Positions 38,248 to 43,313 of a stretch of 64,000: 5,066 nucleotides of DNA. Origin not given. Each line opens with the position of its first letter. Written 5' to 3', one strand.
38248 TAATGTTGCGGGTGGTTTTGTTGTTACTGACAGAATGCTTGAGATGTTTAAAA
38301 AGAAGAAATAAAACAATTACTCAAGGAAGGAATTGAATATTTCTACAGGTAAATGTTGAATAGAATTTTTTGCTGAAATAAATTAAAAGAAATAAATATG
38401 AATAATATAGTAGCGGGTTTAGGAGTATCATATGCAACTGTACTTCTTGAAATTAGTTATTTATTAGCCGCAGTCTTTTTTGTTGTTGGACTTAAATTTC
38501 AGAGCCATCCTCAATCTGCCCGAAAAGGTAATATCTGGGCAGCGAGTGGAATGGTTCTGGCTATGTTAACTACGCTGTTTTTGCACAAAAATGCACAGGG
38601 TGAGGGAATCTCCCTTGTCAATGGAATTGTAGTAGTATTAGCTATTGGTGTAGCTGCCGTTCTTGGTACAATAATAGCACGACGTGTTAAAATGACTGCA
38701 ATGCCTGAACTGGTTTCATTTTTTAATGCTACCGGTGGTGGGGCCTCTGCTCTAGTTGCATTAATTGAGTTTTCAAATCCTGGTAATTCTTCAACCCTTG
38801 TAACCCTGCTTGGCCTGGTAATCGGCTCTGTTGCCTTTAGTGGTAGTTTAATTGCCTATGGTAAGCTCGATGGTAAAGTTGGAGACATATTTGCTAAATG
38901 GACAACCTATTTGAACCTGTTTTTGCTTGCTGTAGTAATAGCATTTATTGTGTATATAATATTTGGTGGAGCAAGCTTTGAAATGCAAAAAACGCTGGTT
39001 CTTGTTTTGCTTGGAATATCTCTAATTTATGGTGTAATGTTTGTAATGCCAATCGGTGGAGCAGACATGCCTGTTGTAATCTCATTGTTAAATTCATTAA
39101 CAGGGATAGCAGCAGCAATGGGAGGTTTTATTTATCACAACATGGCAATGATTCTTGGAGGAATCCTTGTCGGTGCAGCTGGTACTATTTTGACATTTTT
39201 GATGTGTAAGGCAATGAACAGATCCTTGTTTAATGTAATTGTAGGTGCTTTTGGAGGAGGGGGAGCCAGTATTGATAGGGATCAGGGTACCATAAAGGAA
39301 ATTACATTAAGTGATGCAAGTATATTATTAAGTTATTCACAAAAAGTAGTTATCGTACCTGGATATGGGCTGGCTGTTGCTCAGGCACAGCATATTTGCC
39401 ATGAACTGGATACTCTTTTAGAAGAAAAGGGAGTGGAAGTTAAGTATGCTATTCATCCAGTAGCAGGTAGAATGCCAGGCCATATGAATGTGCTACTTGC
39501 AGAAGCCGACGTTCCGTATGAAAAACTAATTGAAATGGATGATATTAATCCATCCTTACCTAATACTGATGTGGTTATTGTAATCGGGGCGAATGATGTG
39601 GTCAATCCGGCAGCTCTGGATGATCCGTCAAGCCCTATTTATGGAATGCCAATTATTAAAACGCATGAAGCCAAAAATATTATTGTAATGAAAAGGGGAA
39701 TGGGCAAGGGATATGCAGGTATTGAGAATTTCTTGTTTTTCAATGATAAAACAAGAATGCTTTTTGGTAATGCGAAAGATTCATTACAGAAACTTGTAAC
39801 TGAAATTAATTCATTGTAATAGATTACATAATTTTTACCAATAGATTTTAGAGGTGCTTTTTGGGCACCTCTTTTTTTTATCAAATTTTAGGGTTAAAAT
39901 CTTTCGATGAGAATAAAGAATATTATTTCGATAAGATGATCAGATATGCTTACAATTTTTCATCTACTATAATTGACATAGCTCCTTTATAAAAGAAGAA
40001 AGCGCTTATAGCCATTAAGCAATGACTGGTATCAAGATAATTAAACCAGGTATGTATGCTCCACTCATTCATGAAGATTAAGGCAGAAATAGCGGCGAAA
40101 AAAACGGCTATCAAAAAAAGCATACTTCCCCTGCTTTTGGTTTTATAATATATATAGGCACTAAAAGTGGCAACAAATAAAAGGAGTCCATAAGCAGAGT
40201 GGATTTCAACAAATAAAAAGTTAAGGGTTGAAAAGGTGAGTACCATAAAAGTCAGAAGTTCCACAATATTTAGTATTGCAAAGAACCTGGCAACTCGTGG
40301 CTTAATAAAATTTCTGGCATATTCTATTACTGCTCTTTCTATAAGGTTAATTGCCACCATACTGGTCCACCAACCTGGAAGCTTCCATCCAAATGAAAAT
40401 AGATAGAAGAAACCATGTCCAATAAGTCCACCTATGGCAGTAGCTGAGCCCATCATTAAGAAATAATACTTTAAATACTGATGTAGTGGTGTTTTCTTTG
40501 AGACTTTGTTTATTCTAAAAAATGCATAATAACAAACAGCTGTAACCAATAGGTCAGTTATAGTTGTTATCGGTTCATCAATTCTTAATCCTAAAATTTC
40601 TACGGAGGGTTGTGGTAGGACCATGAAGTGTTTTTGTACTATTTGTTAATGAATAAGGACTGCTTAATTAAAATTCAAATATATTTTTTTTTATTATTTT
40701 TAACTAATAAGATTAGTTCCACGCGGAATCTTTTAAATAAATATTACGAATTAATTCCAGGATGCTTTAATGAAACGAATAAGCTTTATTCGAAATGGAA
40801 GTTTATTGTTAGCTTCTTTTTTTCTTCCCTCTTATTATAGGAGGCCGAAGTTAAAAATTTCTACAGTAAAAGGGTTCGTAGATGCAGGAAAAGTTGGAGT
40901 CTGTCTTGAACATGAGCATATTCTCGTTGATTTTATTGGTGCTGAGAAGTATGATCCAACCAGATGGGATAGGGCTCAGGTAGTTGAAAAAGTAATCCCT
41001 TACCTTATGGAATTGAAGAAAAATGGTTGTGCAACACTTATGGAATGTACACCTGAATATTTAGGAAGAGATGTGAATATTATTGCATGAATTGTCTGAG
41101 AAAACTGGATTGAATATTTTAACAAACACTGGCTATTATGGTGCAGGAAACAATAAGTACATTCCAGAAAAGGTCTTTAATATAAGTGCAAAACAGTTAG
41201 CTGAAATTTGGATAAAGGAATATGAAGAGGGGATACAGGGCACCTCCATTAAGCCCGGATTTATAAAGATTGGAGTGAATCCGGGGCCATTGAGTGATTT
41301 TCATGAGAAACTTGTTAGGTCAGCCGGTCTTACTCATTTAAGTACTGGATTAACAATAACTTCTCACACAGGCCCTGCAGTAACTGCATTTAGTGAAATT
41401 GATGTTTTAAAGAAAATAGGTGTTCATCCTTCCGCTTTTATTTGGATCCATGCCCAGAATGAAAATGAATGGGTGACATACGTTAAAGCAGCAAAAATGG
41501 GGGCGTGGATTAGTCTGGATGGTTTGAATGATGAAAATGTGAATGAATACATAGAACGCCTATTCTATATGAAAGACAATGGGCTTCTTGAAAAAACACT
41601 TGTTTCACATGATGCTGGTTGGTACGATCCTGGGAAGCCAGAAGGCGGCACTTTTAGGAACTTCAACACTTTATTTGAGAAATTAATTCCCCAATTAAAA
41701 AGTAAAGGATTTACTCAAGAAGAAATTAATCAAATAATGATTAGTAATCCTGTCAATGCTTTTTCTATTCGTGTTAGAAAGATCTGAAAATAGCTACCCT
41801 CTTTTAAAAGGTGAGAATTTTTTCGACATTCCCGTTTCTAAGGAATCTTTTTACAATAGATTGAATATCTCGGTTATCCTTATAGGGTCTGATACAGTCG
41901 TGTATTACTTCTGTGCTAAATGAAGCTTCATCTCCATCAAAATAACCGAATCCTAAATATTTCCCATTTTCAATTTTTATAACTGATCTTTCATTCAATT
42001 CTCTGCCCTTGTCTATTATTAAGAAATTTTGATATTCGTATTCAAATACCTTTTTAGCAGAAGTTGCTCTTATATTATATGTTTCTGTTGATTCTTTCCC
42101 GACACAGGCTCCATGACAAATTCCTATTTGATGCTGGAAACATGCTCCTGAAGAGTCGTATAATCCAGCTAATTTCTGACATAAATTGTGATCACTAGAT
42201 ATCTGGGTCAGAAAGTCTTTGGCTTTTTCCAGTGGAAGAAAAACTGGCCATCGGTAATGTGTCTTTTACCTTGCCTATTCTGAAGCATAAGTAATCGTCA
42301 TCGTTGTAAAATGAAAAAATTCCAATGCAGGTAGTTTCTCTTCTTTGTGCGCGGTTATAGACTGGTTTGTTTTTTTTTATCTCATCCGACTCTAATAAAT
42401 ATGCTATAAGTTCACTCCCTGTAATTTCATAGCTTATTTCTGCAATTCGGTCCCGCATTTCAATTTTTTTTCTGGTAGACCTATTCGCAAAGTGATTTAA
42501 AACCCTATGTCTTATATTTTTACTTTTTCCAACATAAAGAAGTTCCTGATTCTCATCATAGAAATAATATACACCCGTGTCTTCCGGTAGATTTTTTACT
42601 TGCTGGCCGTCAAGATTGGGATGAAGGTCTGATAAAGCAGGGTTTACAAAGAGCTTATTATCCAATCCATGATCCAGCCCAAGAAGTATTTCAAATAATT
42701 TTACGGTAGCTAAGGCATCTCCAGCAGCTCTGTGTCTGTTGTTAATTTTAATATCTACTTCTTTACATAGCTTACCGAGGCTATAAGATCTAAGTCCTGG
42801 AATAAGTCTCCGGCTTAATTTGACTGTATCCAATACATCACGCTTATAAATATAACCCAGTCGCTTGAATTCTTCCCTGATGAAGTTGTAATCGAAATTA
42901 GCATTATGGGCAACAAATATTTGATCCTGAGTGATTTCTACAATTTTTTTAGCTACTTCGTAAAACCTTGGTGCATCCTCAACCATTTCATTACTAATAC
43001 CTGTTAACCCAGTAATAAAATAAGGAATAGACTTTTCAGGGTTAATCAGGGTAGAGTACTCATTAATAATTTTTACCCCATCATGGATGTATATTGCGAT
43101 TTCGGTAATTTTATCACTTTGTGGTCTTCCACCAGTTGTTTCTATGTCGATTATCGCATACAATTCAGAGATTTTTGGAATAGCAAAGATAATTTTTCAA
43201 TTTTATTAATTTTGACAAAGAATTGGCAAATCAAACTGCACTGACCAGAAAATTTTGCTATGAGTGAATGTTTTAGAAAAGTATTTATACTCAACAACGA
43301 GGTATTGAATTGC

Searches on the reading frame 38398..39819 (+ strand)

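Call 23: search_protein_families(library=pfam, proteins=[window:38398-39819:+], max_evalue=0.001)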
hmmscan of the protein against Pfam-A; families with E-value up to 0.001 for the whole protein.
window:38398-39819:+ (473 aa): 1 family
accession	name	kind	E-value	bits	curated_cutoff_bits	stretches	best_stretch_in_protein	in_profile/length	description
PF02233.22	PNTB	-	2e-170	568.1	31.7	1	18-468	2-455/456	NAD(P) transhydrogenase beta subunit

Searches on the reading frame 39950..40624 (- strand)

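Call 23: search_protein_families(library=pfam, proteins=[window:39950-40624:-], max_evalue=0.001)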
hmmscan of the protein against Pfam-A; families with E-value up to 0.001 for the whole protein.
window:39950-40624:- (224 aa): 2 families
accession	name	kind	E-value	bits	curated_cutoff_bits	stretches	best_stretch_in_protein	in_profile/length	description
PF22285.2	DUF6962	-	1.4e-53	182.3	27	1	19-216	1-194/198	Family of unknown function (DUF6962)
PF07695.17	7TMR-DISM_7TM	-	5.8e-05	23.5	29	1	49-198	30-183/205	7TM diverse intracellular signalling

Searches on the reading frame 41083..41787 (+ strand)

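Call 23: search_protein_families(library=pfam, proteins=[window:41083-41787:+], max_evalue=0.001)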
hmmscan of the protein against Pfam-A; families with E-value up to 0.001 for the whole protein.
window:41083-41787:+ (234 aa): 1 family
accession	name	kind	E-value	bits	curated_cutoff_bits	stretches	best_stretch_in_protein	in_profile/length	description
PF02126.24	PTE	-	2.6e-35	122.7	22.4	1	1-227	70-297/298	Phosphotriesterase family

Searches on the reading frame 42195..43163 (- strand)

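Call 23: search_protein_families(library=pfam, proteins=[window:42195-43163:-], max_evalue=0.001)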
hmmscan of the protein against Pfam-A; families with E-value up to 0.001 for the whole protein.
window:42195-43163:- (322 aa): 6 families
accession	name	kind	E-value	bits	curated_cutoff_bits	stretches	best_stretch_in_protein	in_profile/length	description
PF00929.31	RNase_T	-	3.2e-40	138.8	24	1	4-157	2-164/164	Exonuclease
PF01541.30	GIY-YIG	-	1.3e-07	32.3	22.6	1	197-269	3-77/78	GIY-YIG catalytic domain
PF13482.12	RNase_H_2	-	1.4e-06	28.8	22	1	4-142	2-119/165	RNase_H superfamily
PF21762.3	DEDDh_C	-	1.8e-06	28.7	27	1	76-156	103-184/188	DNA polymerase III subunit epsilon-like, C-terminal domain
PF01612.26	DNA_pol_A_exo1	-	0.00033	20.9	23.6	0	5-136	25-127/173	3'-5' exonuclease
PF24348.1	DUF7508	-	0.00054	20.5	26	0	183-230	9-55/79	Domain of unknown function (DUF7508)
